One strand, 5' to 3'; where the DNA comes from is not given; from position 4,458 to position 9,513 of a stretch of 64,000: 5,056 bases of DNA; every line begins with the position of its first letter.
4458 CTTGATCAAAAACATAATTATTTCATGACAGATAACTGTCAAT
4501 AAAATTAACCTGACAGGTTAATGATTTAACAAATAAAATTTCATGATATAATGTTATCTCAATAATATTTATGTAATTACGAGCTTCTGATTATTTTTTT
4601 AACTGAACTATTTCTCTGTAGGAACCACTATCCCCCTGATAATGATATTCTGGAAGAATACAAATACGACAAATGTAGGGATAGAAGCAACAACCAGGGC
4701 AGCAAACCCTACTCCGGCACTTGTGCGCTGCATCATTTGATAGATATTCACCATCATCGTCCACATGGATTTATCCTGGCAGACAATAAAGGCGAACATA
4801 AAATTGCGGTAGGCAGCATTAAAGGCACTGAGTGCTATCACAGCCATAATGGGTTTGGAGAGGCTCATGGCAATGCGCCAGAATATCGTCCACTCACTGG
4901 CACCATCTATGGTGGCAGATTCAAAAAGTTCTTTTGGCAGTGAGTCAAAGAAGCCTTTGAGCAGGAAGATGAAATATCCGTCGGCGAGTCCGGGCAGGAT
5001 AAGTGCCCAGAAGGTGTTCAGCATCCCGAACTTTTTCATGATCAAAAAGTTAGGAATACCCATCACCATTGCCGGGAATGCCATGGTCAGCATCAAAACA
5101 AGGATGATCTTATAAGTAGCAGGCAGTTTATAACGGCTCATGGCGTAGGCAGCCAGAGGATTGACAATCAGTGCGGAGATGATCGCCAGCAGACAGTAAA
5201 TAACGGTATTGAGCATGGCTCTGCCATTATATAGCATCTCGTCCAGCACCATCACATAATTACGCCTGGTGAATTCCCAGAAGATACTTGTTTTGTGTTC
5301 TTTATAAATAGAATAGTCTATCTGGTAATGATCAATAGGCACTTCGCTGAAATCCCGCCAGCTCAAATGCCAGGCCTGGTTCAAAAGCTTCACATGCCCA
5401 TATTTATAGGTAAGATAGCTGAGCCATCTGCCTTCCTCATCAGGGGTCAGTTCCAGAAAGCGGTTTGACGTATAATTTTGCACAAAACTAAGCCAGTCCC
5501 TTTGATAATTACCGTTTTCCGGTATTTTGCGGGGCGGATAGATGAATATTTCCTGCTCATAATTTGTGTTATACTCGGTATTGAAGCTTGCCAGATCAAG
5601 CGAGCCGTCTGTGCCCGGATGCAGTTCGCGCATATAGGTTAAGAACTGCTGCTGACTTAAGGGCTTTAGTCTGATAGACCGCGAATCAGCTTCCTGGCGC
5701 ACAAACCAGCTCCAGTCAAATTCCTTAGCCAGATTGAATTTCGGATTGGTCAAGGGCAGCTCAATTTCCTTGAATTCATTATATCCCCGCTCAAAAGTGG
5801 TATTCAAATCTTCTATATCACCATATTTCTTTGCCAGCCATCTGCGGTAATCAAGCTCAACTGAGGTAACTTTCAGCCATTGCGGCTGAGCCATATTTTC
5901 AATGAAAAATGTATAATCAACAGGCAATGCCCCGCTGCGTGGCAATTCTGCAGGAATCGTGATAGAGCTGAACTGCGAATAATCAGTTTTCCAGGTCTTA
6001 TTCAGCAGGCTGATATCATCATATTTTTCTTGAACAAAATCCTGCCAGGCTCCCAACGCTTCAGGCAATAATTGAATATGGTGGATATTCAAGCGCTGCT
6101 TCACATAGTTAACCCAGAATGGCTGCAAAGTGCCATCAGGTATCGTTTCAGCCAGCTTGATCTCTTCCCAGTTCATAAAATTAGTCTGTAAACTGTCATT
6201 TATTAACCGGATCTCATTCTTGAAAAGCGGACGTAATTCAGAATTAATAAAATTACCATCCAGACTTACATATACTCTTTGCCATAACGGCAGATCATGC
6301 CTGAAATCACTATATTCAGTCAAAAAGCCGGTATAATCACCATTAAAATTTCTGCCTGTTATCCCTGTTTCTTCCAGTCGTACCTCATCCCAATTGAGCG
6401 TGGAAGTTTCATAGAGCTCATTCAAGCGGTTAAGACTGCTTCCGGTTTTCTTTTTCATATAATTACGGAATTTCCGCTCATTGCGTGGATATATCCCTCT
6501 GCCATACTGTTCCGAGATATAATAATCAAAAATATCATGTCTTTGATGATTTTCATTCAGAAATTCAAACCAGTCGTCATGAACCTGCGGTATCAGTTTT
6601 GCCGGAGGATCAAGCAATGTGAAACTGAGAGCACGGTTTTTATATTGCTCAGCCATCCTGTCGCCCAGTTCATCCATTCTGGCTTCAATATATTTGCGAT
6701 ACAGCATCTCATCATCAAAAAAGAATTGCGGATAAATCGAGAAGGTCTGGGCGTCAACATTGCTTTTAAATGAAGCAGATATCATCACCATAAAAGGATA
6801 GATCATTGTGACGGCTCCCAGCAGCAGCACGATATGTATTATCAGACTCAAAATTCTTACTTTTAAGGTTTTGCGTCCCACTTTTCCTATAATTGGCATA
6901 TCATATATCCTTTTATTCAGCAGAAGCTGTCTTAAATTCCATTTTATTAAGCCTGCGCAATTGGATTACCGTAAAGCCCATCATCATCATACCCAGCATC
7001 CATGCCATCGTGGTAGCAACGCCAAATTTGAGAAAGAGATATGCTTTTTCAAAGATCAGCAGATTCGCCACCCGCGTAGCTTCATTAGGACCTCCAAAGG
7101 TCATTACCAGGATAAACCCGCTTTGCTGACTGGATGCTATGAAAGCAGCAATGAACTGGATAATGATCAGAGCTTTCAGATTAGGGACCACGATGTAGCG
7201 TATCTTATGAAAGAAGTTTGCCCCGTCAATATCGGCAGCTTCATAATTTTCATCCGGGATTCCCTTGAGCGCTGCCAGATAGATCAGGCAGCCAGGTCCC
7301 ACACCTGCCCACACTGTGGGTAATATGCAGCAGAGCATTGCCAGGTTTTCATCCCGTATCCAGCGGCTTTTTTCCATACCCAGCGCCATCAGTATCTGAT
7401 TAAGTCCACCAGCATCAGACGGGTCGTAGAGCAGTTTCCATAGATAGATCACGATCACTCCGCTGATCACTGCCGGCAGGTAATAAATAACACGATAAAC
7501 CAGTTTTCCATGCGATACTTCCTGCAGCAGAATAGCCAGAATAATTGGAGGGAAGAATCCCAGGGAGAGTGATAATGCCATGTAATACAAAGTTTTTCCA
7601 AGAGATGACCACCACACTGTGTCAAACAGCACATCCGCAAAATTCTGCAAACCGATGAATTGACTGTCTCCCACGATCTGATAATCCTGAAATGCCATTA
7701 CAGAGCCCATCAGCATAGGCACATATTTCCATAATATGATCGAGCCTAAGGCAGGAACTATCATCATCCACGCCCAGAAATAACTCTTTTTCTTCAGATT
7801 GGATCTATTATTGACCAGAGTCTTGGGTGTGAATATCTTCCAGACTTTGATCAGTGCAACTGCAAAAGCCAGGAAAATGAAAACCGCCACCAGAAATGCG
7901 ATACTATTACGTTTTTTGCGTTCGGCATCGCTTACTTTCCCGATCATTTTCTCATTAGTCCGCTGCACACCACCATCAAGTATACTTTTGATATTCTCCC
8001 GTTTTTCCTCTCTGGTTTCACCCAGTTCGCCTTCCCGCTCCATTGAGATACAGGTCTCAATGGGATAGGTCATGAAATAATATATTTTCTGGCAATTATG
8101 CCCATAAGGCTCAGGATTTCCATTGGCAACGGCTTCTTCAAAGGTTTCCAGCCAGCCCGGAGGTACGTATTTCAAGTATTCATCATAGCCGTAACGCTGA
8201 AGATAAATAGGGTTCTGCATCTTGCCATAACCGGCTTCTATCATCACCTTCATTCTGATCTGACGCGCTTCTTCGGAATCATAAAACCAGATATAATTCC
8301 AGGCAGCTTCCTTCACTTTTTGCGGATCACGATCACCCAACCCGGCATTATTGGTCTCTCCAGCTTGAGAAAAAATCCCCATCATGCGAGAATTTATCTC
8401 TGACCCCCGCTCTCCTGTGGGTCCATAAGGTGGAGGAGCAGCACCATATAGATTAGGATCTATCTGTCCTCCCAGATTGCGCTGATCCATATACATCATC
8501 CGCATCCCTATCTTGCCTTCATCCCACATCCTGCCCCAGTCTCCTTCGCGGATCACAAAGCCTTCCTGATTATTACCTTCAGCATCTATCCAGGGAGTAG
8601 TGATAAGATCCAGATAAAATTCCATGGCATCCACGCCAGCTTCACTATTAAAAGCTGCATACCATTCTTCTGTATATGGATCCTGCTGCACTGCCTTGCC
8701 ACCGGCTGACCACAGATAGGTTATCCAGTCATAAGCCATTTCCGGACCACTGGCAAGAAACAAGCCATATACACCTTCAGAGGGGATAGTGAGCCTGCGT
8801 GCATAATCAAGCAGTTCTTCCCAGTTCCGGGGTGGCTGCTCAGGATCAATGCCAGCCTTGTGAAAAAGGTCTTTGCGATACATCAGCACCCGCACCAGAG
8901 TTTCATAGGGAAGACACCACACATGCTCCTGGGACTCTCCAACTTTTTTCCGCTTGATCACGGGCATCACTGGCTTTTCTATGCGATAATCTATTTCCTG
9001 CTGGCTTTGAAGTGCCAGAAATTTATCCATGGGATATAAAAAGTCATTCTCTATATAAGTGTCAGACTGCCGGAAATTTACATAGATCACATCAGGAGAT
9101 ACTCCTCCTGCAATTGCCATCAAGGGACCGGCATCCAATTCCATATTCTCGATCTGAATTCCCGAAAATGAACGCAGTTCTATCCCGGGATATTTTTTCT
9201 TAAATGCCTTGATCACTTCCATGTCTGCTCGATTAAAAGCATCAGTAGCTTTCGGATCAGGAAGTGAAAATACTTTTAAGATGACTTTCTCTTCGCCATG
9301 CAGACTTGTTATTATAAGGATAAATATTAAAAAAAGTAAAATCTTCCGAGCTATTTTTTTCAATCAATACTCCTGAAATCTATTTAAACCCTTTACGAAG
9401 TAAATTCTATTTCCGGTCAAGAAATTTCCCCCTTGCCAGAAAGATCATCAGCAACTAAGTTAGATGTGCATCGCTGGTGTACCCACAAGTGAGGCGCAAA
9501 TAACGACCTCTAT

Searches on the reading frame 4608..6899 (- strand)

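Call 69: search_protein_families(library=pfam, proteins=[window:4608-6899:-], max_evalue=0.00001)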
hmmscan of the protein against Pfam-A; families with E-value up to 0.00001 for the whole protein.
window:4608-6899:- (763 aa): 2 families
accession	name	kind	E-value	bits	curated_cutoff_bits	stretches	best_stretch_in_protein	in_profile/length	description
PF00528.27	BPD_transp_1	-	5.5e-14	52.8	26.4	1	585-757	7-182/184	Binding-protein-dependent transport system inner membrane component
PF02449.21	Glyco_hydro_42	-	2.6e-11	44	21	0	348-403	151-212/376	Beta-galactosidase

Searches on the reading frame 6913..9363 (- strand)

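Call 36: search_protein_families(library=pfam, proteins=[window:6913-9363:-], max_evalue=0.001)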
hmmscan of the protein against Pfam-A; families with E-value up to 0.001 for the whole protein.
window:6913-9363:- (816 aa): 2 families
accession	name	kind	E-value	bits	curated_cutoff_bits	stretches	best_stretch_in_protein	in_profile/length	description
PF01547.30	SBP_bac_1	-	9.4e-25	88.7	26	1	46-336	9-289/307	Bacterial extracellular solute-binding protein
PF00528.27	BPD_transp_1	-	5.6e-09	36.4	26.4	1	616-799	10-176/184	Binding-protein-dependent transport system inner membrane component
